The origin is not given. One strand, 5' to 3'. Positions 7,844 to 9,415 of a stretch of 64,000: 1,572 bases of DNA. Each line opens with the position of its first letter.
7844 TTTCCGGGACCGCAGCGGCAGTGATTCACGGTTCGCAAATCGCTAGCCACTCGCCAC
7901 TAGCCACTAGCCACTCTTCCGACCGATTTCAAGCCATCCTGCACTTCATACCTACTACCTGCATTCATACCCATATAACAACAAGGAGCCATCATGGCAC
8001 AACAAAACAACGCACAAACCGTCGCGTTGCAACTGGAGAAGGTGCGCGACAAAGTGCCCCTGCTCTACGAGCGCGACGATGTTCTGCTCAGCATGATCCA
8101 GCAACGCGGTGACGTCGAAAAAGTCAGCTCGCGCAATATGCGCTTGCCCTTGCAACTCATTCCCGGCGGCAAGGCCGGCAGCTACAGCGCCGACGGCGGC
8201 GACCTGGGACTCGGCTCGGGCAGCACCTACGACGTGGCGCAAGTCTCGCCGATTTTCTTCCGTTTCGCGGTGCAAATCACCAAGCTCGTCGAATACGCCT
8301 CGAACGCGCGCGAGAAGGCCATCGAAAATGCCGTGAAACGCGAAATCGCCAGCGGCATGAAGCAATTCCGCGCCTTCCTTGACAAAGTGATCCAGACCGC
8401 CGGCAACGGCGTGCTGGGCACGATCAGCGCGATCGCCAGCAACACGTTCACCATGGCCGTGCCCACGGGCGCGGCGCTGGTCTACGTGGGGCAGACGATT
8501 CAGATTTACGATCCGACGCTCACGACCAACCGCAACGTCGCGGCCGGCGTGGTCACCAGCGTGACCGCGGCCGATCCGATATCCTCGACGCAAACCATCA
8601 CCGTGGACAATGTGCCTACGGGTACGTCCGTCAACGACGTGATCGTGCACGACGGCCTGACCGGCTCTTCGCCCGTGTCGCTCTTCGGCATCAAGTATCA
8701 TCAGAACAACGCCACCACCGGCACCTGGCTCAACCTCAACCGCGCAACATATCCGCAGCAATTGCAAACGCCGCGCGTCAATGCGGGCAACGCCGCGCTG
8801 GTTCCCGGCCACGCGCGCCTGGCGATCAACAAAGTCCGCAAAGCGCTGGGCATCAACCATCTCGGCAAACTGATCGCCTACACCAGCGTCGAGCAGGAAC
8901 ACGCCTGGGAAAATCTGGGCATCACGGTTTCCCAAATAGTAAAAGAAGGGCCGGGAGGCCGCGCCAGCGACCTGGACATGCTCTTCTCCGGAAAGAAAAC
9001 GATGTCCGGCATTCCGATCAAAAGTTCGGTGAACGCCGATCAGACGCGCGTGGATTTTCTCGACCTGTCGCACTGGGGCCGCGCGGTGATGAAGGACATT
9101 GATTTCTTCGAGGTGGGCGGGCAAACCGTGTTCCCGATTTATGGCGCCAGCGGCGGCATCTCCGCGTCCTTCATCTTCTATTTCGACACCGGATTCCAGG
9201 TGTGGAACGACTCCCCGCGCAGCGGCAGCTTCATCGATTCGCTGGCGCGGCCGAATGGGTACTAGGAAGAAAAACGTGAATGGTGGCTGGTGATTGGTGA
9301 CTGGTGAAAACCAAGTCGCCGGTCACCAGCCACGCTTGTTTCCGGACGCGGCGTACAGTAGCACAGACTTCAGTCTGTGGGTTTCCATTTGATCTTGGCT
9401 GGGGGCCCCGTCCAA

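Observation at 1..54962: At least 22 GTAG/GTGG-headed double-hairpin (REPIN-like) units in 64 kb, with compensatory stem changes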

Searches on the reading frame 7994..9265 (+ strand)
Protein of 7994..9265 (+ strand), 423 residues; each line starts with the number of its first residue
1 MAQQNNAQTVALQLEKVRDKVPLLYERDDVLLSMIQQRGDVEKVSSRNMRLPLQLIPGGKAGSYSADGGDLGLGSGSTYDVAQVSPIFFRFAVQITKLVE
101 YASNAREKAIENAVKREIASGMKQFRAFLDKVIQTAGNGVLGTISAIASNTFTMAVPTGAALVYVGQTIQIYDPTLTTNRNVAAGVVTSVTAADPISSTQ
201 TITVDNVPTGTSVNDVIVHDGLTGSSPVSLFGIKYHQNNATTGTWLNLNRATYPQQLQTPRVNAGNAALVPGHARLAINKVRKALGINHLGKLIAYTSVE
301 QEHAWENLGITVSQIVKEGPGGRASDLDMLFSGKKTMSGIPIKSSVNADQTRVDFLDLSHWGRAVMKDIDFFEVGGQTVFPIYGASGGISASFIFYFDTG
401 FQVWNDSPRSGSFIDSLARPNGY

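Call 12: search_protein_families(library=pfam, proteins=[window:7994-9265:+])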
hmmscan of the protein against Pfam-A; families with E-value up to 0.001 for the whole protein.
window:7994-9265:+ (423 aa): 0 families

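Call 21: search_protein_families(library=ncbifam, proteins=[window:7994-9265:+], max_evalue=0.01)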
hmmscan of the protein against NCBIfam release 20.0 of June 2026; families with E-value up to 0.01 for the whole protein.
window:7994-9265:+ (423 aa): 1 family
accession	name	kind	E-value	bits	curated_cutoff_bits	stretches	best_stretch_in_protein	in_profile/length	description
NF033394.1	capsid_maj_Podo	equivalog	2.4e-09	36.8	80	1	7-375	3-276/311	phage major capsid protein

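Call 24: search_protein_families(library=phrogs, proteins=[window:7994-9265:+], max_evalue=0.001)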
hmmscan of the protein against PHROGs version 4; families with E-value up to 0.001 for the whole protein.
window:7994-9265:+ (423 aa): 1 family
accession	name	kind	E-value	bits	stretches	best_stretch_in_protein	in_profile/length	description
phrog_14242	-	head and packaging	2.1e-05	24.4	1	96-234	94-224/396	major head protein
